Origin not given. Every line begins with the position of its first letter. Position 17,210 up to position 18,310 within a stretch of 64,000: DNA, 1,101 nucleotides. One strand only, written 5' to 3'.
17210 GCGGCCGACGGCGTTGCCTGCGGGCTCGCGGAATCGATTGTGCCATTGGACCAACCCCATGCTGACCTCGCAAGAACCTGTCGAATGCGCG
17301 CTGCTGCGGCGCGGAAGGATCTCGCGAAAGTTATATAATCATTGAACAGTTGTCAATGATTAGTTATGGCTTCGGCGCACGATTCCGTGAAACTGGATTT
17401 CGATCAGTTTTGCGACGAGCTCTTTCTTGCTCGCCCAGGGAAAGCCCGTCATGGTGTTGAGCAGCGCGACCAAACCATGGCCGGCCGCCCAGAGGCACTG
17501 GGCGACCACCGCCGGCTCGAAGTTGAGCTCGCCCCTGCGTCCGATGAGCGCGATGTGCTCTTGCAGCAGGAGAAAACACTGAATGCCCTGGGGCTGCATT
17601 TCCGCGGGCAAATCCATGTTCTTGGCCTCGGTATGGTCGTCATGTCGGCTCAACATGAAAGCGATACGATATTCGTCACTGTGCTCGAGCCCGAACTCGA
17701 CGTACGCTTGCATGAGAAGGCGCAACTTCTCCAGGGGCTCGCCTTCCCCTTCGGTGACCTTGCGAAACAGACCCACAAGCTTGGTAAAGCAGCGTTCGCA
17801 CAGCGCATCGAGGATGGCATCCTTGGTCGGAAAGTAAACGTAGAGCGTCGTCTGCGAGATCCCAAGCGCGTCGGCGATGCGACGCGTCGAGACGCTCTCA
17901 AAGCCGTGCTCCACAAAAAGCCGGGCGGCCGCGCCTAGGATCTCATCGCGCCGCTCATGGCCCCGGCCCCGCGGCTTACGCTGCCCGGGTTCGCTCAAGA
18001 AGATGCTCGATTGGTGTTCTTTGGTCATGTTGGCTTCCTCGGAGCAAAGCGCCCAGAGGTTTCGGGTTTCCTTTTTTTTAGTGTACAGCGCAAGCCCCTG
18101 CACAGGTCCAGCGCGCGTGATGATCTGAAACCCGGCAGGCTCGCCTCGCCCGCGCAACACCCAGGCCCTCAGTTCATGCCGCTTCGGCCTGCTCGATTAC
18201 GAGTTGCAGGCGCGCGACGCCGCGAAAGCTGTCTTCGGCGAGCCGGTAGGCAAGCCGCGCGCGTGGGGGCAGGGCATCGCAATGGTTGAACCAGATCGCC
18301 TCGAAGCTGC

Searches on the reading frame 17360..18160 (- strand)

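Call 67: search_protein_families(library=pfam, proteins=[window:17360-18160:-], max_evalue=0.001)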
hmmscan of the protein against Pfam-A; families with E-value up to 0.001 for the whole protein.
window:17360-18160:- (266 aa): 3 families
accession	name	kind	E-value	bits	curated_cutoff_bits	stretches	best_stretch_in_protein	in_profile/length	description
PF00440.29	TetR_N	-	3.3e-17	62.4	24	1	74-120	1-47/47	Bacterial regulatory proteins, tetR family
PF13305.11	TetR_C_33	-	8.4e-08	33.2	26.8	1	146-242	1-88/103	Tetracyclin repressor-like, C-terminal domain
PF13022.12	HTH_Tnp_1_2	-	0.00086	19.8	27.9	0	78-114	15-51/122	Helix-turn-helix of insertion element transposase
